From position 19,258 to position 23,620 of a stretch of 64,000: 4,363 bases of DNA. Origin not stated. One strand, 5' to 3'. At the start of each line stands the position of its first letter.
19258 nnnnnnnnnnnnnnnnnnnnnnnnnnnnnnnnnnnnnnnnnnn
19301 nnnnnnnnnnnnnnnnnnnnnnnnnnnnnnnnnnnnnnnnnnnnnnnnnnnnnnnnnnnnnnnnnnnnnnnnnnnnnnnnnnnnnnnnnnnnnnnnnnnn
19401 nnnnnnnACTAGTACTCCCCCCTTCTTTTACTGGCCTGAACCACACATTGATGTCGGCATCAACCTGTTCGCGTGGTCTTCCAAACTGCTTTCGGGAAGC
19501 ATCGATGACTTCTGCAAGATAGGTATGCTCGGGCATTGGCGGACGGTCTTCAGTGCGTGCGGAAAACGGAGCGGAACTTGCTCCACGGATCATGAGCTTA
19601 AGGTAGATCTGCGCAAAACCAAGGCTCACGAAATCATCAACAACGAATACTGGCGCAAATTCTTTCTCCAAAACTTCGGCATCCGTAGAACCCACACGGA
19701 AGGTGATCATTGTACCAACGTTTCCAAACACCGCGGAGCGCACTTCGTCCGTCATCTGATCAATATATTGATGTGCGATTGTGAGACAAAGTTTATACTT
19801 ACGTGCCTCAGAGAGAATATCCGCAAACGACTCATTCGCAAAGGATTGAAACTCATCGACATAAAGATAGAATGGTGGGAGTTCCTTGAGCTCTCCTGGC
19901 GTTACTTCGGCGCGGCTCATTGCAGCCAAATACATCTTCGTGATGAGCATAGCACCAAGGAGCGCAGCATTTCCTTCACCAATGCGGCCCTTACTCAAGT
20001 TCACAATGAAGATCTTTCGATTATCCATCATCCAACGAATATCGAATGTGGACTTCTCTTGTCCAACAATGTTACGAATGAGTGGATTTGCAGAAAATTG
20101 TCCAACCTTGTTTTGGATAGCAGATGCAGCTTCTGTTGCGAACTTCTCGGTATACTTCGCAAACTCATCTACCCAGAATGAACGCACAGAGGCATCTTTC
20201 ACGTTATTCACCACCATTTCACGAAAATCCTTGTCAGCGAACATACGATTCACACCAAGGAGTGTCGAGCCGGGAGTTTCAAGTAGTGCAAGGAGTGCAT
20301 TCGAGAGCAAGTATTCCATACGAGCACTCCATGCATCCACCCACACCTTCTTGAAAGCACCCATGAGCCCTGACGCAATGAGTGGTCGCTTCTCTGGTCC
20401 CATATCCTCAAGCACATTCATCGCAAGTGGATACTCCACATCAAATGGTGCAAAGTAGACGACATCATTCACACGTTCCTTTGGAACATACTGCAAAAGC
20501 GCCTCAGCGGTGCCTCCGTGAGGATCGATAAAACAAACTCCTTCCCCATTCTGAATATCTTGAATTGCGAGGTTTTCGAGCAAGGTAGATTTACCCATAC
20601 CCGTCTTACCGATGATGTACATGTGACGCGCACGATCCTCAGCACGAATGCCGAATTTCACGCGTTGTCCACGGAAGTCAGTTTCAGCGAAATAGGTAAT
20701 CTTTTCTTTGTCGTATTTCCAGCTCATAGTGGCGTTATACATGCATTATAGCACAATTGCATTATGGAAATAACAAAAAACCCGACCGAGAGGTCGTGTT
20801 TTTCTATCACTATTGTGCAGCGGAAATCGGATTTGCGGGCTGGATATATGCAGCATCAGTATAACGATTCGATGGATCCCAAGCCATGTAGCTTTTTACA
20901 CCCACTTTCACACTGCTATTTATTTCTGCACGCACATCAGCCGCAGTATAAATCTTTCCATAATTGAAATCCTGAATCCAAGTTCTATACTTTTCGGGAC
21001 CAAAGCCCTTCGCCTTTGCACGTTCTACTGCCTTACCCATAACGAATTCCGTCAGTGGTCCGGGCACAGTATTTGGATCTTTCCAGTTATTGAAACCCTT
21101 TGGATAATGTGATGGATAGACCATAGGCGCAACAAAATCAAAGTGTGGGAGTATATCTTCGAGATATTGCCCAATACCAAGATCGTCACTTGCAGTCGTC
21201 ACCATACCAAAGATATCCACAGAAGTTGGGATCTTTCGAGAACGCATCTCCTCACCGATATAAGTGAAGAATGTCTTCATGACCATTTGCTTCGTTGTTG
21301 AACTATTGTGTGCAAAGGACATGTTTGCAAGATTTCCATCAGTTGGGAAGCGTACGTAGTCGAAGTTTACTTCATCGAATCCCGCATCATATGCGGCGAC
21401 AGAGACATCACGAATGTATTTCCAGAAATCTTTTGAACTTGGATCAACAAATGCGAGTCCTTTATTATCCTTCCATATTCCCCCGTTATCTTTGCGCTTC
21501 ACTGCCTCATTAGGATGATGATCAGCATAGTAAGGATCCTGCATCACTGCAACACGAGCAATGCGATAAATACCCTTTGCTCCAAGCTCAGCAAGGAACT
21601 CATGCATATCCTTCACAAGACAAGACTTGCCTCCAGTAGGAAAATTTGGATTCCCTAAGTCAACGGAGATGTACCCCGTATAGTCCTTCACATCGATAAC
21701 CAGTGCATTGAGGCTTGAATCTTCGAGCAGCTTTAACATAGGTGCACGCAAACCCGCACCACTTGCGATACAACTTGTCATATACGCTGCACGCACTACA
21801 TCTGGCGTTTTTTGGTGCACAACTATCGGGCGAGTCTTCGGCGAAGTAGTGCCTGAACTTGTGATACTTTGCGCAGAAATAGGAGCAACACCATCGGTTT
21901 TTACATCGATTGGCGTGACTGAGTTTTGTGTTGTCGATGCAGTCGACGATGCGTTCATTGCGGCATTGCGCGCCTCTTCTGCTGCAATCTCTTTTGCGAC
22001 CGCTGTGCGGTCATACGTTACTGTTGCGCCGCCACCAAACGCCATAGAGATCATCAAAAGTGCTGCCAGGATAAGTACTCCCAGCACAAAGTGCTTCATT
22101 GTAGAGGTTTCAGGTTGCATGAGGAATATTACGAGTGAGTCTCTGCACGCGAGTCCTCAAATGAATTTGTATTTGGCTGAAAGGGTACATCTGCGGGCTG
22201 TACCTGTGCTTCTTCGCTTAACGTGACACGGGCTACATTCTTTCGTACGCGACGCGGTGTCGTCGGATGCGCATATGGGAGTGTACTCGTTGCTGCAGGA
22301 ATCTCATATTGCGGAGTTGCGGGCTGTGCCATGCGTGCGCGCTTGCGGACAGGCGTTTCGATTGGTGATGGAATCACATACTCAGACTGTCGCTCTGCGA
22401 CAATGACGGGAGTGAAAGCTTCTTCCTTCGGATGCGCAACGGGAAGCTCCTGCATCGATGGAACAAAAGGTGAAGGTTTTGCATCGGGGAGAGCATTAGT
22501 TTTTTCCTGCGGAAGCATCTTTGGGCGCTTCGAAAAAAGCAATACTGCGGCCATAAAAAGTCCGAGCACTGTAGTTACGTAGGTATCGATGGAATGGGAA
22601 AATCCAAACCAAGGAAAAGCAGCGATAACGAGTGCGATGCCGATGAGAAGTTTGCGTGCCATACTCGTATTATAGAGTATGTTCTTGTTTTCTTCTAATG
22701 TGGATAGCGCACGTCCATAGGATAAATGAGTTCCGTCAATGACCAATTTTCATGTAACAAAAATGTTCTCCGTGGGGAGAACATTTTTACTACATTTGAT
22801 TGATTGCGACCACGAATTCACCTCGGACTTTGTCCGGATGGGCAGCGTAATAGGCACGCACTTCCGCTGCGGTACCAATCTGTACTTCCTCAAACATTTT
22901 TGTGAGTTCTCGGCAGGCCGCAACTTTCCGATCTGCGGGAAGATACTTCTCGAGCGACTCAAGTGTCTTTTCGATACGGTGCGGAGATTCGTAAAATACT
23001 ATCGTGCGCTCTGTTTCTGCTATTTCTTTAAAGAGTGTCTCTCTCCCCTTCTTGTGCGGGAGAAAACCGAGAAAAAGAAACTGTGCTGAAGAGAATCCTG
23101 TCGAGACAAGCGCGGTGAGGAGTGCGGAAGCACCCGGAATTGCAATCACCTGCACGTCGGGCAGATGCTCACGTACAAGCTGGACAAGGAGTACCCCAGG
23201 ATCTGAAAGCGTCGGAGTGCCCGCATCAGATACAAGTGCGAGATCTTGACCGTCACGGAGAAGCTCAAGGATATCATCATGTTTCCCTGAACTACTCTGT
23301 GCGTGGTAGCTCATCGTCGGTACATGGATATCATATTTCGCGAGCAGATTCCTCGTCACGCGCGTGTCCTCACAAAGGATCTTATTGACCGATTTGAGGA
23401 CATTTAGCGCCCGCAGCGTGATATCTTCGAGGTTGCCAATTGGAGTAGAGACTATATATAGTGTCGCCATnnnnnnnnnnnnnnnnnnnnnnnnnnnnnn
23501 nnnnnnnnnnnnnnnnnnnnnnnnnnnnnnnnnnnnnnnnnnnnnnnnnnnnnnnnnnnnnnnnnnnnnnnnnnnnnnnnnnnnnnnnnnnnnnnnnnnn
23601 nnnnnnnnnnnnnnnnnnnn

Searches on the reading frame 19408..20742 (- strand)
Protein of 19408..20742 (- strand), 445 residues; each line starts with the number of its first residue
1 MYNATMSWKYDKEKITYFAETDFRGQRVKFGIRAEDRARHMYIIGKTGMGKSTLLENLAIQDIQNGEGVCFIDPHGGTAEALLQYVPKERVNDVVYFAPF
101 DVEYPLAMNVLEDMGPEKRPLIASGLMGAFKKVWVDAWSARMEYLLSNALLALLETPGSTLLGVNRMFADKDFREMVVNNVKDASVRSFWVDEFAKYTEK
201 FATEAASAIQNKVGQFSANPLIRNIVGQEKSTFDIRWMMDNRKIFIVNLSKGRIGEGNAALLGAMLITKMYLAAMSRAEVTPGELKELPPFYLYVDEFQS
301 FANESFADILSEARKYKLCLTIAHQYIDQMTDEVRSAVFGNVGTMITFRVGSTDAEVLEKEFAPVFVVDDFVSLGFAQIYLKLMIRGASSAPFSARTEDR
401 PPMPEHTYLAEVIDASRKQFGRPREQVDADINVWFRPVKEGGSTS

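Call 23: search_protein_representatives(protein=window:19408-20742:-)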
Query: 445 residues. Proteins with E-value up to 0.001 (for the whole library): 22033; up to 1e-10: 14878; up to 1e-30: 5949. The best 150 are listed.
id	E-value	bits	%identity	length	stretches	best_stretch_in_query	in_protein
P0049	2.5e-218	741.8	75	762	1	13-440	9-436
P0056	2.7e-218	741.7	74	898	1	6-436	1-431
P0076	1.8e-212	722.5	75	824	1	12-440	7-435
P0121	6.1e-195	664.8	70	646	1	10-432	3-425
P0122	4.9e-191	652.0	67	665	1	11-439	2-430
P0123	9.8e-189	644.4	68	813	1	14-435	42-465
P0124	1.4e-188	643.8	67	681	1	11-435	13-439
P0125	1.9e-188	643.4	64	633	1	8-438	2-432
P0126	9.1e-184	628.0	65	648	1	12-438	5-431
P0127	2.6e-183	626.5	64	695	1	9-435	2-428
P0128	9.3e-183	624.7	64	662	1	12-440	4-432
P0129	3.2e-180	616.3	63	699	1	6-436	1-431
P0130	3.4e-179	612.9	66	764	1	11-436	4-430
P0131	4.1e-179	612.7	64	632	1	12-438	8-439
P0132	1.4e-178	610.9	64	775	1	14-438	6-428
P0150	1.3e-156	538.6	58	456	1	13-434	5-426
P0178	7.5e-144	496.5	54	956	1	11-437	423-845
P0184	2.0e-141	488.5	52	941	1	14-438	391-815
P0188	2.1e-139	481.8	54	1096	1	11-435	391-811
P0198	2.2e-135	468.6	52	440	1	13-442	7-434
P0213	1.4e-131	456.1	50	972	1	12-441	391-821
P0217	9.3e-131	453.4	35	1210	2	29-432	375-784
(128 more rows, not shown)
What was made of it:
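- Closest known: Patescibacteria T4CP homologues, including the DUF8128-T4CP membrane-anchored paralogues. Same: About 50% identity in the core (call 23).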

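Call 25: search_protein_families(library=pfam, proteins=[P0184, P0188, P0178, P0217, P0150], max_evalue=0.01)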
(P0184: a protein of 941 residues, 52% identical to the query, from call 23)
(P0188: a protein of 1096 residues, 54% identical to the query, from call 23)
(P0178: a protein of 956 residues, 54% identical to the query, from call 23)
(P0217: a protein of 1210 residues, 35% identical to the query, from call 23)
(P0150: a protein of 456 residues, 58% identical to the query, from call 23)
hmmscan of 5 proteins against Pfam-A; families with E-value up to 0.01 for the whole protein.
P0184 (941 aa): 5 families
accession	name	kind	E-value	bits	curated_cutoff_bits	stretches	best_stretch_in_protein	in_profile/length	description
PF10412.15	TrwB_AAD_bind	-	1.7e-13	50.7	20.5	1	409-727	9-310/387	Type IV secretion-system coupling protein DNA-binding domain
PF02534.20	T4SS-DNA_transf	-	3.1e-05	23.5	20.1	1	404-709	31-346/468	Type IV secretory system Conjugative DNA transfer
PF12696.13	TraG-D_C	-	4.5e-05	23.8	22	1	670-728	4-67/126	TraM recognition site of TraD and TraG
PF01935.23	DUF87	-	5.3e-05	23.9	23.2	1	405-477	12-82/220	Helicase HerA, central domain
PF13401.12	AAA_22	-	0.0029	18.4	27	0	414-435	4-25/130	AAA domain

P0188 (1096 aa): 5 families
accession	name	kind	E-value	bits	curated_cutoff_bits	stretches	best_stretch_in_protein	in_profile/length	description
PF10412.15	TrwB_AAD_bind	-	2.5e-11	43.6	20.5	1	414-727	11-310/387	Type IV secretion-system coupling protein DNA-binding domain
PF02534.20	T4SS-DNA_transf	-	2.8e-07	30.2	20.1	1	610-709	248-346/468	Type IV secretory system Conjugative DNA transfer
PF12696.13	TraG-D_C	-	3.8e-05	24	22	1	670-728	4-67/126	TraM recognition site of TraD and TraG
PF01935.23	DUF87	-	0.00023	21.8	23.2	1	406-502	10-101/220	Helicase HerA, central domain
PF13401.12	AAA_22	-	0.0085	16.8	27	0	418-445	5-32/130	AAA domain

P0178 (956 aa): 4 families
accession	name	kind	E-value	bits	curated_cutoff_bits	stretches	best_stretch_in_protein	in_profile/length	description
PF10412.15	TrwB_AAD_bind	-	7.4e-11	42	20.5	1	447-759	12-310/387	Type IV secretion-system coupling protein DNA-binding domain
PF12696.13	TraG-D_C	-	3.5e-05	24.2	22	1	701-766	3-71/126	TraM recognition site of TraD and TraG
PF01935.23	DUF87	-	6e-05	23.7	23.2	1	451-666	24-206/220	Helicase HerA, central domain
PF02534.20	T4SS-DNA_transf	-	7.3e-05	22.2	20.1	0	440-527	42-118/468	Type IV secretory system Conjugative DNA transfer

P0217 (1210 aa): 34 families (the best 25 are shown)
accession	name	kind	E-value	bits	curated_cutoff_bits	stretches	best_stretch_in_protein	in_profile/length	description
PF10412.15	TrwB_AAD_bind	-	4.1e-20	72.5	20.5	3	620-696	227-304/387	Type IV secretion-system coupling protein DNA-binding domain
PF01935.23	DUF87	-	3.3e-14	53.9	23.2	2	377-422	17-62/220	Helicase HerA, central domain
PF12696.13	TraG-D_C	-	3.3e-12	46.9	22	2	643-702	3-66/126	TraM recognition site of TraD and TraG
PF02534.20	T4SS-DNA_transf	-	8e-10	38.6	20.1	1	583-683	247-345/468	Type IV secretory system Conjugative DNA transfer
PF01580.24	FtsK_SpoIIIE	-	1.9e-09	37.8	24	1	374-407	28-62/221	FtsK/SpoIIIE family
PF25199.1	nSTAND_NTPase5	-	4.9e-09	36.6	34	1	376-449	32-108/145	Novel STAND NTPase 5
PF13401.12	AAA_22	-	6.7e-09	36.6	27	0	383-408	4-29/130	AAA domain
PF13191.12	AAA_16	-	1.5e-07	32.5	32.6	0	820-861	24-63/167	AAA ATPase domain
PF13555.12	AAA_29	-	2.7e-06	27.5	27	0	822-837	24-39/61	P-loop containing region of AAA domain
PF20720.3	nSTAND3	-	4.8e-06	26.8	27.2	0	383-418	16-51/155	Novel STAND NTPase 3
PF00005.33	ABC_tran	-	1.1e-05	26.5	25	0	385-405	12-32/137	ABC transporter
PF05729.18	NACHT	-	5.5e-05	23.5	26.7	0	386-412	2-27/167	NACHT domain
PF24389.1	ORC-CDC6-like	-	8.4e-05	21.9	27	0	382-407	30-55/571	ORC-CDC6-like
PF03193.22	RsgA_GTPase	-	0.00027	21.2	30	0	821-843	107-129/174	RsgA GTPase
PF05872.18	HerA_C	-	0.00045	19.4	22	0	369-412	6-49/502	Helicase HerA-like C-terminal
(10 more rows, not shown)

P0150 (456 aa): 8 families
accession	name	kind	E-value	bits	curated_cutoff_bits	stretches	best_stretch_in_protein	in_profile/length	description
PF10412.15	TrwB_AAD_bind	-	2.9e-12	46.6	20.5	1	26-339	11-310/387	Type IV secretion-system coupling protein DNA-binding domain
PF01935.23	DUF87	-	1e-08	36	23.2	1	17-243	9-203/220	Helicase HerA, central domain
PF02534.20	T4SS-DNA_transf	-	9.3e-08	31.8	20.1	1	14-111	36-122/468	Type IV secretory system Conjugative DNA transfer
PF12696.13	TraG-D_C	-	1.8e-06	28.3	22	1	281-348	3-73/126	TraM recognition site of TraD and TraG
PF25199.1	nSTAND_NTPase5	-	2.6e-05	24.5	34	1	25-112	36-125/145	Novel STAND NTPase 5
PF13401.12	AAA_22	-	0.00023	21.9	27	0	29-58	4-33/130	AAA domain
PF00270.35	DEAD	-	0.0065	16.6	26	0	30-76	14-63/167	DEAD/DEAH box helicase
PF01580.24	FtsK_SpoIIIE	-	0.0086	16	24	0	20-52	31-61/221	FtsK/SpoIIIE family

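Call 38: predict_structure(alignment_id=A2)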
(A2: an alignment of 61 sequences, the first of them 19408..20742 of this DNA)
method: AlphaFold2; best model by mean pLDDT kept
length: 445 residues; sequences in the alignment: 61
mean_pLDDT: 84.7   pTM: 0.87
mean pLDDT of the five models: 84.7, 83.4, 82.3, 78.9, 76.4
residues with pLDDT >= 90: 197; 70-90: 194; 50-70: 44; < 50: 10
segments of 3 or more residues with pLDDT < 50: 1-6, 442-445
pLDDT, mean of each block of 10 residues (from residue 1): 48 86 78 82 71 88 94 92 97 97 96 86 90 88 94 94 92 95 95 83 81 86 94 94 97 91 91 85 86 89 73 79 80 76 74 75 59 67 71 81 95 98 96 84 42
secondary structure, 60 per line:
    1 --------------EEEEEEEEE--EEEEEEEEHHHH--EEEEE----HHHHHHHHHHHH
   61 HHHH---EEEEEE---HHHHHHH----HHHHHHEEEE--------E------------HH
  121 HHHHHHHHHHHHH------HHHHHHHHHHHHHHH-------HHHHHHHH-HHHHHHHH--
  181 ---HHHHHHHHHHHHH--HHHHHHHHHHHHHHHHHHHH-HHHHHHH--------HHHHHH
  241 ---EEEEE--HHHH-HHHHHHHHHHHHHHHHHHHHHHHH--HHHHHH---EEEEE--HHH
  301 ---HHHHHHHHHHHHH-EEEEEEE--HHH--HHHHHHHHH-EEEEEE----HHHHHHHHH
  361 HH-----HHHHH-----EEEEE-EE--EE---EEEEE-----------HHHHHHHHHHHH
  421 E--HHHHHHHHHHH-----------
elements in order: E15-23 E26-33 H34-37 E40-44 H49-64 E68-73 H77-83 H88-93 E94-97 H119-133 H140-154 H162-169 H171-178 H184-196 H199-218 H220-226 H235-240 E244-248 H251-254 H256-279 H282-287 E291-295 H304-316 E318-324 H332-340 E342-347 H352-362 H368-372 E378-382 E393-397 H409-420 H424-434
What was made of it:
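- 19423..20742 (-): Folded ATPase core, aa 1-440 (RecA-like nucleotide-binding domain plus an all-alpha insertion). AF2 gives pLDDT 84.7 and pTM 0.87 (call 38).
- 20023..20388 (-): All-alpha insertion within the nucleotide-binding domain (aa 119-240). Eight helices between strands 94-97 and 244-248 in the AF2 model (call 38).
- On Type IV coupling protein (VirD4/TrwB/TraD): Helical insertion at aa 119-240 in the AF2 model (call 38).
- The AF2 core model is confident: pLDDT 84.7, pTM 0.87 (call 38).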

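Call 45: find_related_loci(query=A2, collection=genome_contigs, flank=6000)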
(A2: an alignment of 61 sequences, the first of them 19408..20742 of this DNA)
Query A2 (445 aa) in genome_contigs; peptide patterns used: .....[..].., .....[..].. (x = any residue, [..] = any of these).
600 stretches matched a pattern (row limit reached: there are more); 596 encode a relative of the query (tblastn E <= 1e-3); the best 80 are kept; 80 distinct loci.
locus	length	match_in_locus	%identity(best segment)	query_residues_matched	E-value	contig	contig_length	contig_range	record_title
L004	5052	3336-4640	73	11-442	0e+0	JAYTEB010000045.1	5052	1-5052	MAG: Candidatus Lloydbacteria bacterium isolate GFS_1902 GFS_1902_44, whole genome shotgun sequence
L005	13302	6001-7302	71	1-434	0e+0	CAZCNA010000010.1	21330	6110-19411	MAG TPA_asm: uncultured Candidatus Saccharibacteria bacterium isolate SRP220891_co5_247 genome assembly, contig: NODE_14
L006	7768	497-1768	70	11-434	0e+0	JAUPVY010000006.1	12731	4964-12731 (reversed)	MAG: Patescibacteria group bacterium isolate erpe_2018_sw_42hr_WHONDRS-SW48-000099_A_bin.74 scaffold_1172, whole genome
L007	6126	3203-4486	70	11-438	0e+0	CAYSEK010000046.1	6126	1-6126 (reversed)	MAG TPA_asm: uncultured Candidatus Saccharibacteria bacterium isolate SRP128015_co3_135 genome assembly, contig: NODE_17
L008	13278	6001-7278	71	9-434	0e+0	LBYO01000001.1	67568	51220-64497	MAG: Parcubacteria group bacterium GW2011_GWA1_40_21 UT90_C0001, whole genome shotgun sequence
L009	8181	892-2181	71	7-436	0e+0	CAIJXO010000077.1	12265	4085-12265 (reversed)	uncultured bacterium isolate Loclat_bin-10598 genome assembly, contig: bin-10598:077/119, whole genome shotgun sequence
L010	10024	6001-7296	70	10-442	0e+0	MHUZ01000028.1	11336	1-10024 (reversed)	MAG: Candidatus Yonathbacteria bacterium RIFOXYD1_FULL_52_36 rifoxyd1_full_scaffold_4524, whole genome shotgun sequence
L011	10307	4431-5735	69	7-441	0e+0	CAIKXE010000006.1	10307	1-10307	uncultured bacterium isolate Loclat_bin-10281 genome assembly, contig: bin-10281:06/13, whole genome shotgun sequence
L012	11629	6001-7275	70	10-434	0e+0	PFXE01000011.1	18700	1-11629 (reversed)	MAG: Candidatus Zambryskibacteria bacterium CG_4_9_14_3_um_filter_40_16 CG_4_9_14_3_um_filter_150_scaffold_3311_c, whole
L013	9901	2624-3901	69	13-438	0e+0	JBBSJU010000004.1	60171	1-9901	MAG: Candidatus Paceibacteria bacterium isolate LS4_metabat2.077 LS4_metabat2.077_K_2144277_L_60171_cov_9.9805, whole ge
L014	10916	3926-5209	72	11-438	0e+0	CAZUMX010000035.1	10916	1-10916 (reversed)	MAG TPA_asm: uncultured Candidatus Saccharibacteria bacterium isolate SRP278252_co2_168 genome assembly, contig: NODE_12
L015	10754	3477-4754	69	10-435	0e+0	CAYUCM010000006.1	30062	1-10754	MAG TPA_asm: uncultured Candidatus Saccharibacteria bacterium isolate SRP286056_co1_704 genome assembly, contig: NODE_17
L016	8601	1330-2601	69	11-434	0e+0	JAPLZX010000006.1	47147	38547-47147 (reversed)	MAG: Candidatus Zambryskiibacteriota bacterium isolate LacPavin_0419_WC90_MAG_35_8 LacPavin_0419_WC90_scaffold_116899, w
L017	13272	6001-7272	67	11-434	0e+0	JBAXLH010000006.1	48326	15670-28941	MAG: bacterium isolate ELA422 MAG422_6, whole genome shotgun sequence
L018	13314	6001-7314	68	2-437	0e+0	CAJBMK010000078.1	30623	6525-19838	uncultured bacterium isolate Loc090907-8m_bin-552 genome assembly, contig: bin-552:78/88, whole genome shotgun sequence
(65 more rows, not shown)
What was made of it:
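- The best 80 are from Parcubacteria/Paceibacteria lineages (call 45).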

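Call 70: list_cluster_members(proteins=[P0184, P0188, P0178, P0213, P0150, P0198, P0217])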
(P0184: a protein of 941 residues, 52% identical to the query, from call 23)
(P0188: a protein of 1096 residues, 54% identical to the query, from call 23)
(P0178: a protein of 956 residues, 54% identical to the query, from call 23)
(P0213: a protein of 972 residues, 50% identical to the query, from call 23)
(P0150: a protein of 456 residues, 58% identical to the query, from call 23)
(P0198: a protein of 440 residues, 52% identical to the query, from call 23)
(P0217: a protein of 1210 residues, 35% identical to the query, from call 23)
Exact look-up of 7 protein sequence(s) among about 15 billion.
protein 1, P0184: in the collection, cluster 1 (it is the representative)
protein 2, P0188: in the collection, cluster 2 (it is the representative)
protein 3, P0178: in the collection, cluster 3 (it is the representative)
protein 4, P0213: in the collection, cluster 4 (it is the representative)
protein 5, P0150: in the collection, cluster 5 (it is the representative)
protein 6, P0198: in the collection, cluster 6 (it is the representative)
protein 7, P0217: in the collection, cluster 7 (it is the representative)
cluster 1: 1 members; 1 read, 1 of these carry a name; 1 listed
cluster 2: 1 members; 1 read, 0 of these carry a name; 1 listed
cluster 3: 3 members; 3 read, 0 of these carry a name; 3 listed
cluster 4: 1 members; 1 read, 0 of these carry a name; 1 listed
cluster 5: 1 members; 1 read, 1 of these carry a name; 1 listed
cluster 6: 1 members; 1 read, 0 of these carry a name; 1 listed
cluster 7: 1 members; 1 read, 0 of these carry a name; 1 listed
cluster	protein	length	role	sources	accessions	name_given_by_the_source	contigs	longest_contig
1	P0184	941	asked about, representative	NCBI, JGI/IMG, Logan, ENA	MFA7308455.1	MAG: type IV secretion system DNA-binding domain-containing protein [Patescibacteria ...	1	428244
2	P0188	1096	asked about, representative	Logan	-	-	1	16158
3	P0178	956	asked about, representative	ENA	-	-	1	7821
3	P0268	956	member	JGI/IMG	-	-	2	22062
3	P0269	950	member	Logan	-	-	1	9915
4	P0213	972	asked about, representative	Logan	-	-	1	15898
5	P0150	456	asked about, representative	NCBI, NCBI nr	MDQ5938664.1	MAG: hypothetical protein QG642_354, partial [Patescibacteria group bacterium] | hypothetical protein [Patescibacteria group bacterium]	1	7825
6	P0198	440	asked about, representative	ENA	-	-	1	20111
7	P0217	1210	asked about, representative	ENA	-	-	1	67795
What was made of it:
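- Closest known: Patescibacteria T4CP homologues, including the DUF8128-T4CP membrane-anchored paralogues. Same: Same phylum (call 70).
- Tried and rejected: Relatives of 420-456 aa seemed to lack a tail, but at least one is flagged as partial (call 70).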

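Call 71: find_encoding_contigs(protein=P0184, flank=10000, max_places=1)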
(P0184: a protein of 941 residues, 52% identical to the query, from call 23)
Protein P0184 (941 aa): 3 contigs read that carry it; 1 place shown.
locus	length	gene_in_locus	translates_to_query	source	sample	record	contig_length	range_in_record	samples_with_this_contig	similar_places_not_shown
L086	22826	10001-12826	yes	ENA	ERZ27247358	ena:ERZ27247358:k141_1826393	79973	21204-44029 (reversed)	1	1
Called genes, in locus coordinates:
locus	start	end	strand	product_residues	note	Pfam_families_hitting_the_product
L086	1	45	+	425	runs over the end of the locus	PF01406:tRNA-synt_1e, PF01921:tRNA-synt_1f (faint), PF09334:tRNA-synt_1g (weak), PF09190:DALR_2 (weak)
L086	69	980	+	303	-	PF18306:LDcluster4, PF03641:Lysine_decarbox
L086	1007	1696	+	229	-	PF00849:PseudoU_synth_2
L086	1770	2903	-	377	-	-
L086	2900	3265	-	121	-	-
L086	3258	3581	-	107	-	-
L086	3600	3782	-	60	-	-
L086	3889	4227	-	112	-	-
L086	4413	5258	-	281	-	-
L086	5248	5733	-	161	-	-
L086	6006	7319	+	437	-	PF21760:SecD_1st, PF22599:SecDF_P1_head, PF02355:SecD_SecF_C, PF03176:MMPL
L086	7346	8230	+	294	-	PF07549:Sec_GG (weak), PF02355:SecD_SecF_C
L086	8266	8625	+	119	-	PF06947:DUF1290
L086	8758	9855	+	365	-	PF04545:Sigma70_r4, PF05066:HARE-HTH (weak)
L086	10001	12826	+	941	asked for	PF26449:DUF8128, PF10412:TrwB_AAD_bind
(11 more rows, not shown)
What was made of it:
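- Closest known: Patescibacteria T4CP homologues, including the DUF8128-T4CP membrane-anchored paralogues. Different: They lie beside T4SS pilin genes (call 71).
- Other Patescibacteria paralogues that do have a transmembrane segment and a DUF8128 domain sit next to T4SS pilin genes and look like the T4SS-linked form (call 71).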

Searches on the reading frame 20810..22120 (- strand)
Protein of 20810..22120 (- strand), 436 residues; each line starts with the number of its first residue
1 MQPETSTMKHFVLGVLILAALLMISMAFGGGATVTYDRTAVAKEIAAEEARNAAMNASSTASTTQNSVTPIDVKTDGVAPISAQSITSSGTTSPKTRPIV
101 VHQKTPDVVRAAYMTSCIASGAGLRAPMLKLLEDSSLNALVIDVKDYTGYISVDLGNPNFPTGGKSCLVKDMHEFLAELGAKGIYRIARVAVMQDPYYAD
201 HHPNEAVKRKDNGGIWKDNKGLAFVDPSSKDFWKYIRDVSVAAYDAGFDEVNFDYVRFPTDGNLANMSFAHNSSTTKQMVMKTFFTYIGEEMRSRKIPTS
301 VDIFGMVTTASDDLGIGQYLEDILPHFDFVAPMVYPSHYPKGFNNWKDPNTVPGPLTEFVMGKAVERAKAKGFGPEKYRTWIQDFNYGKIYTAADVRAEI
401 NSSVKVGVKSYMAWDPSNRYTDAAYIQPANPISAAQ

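Call 11: search_protein_families(library=pfam, proteins=[window:20810-22120:-], max_evalue=0.001)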
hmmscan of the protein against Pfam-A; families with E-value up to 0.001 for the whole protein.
window:20810-22120:- (436 aa): 1 family
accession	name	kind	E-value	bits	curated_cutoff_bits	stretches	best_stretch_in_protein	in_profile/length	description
PF13200.12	DUF4015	-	2.9e-80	270.1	27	1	112-420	2-313/313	Putative glycosyl hydrolase domain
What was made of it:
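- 20810..22120 (-): Upstream neighbour: DUF4015 putative glycosyl hydrolase, followed by a terminator at 20783-20796. Pfam E 2.9e-80 (call 11).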

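Call 59: search_protein_families(library=padloc, proteins=[window:20810-22120:-], max_evalue=0.001)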
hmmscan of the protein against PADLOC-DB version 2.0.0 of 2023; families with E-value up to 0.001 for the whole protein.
window:20810-22120:- (436 aa): 0 families

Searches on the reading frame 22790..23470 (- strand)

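Call 11: search_protein_families(library=pfam, proteins=[window:22790-23470:-], max_evalue=0.001)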
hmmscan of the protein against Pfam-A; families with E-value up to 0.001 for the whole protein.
window:22790-23470:- (226 aa): 1 family
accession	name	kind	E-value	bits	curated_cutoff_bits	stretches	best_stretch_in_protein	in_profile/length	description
PF00590.25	TP_methylase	-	2.7e-33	116.2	27.8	1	3-204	1-211/212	Tetrapyrrole (Corrin/Porphyrin) Methylases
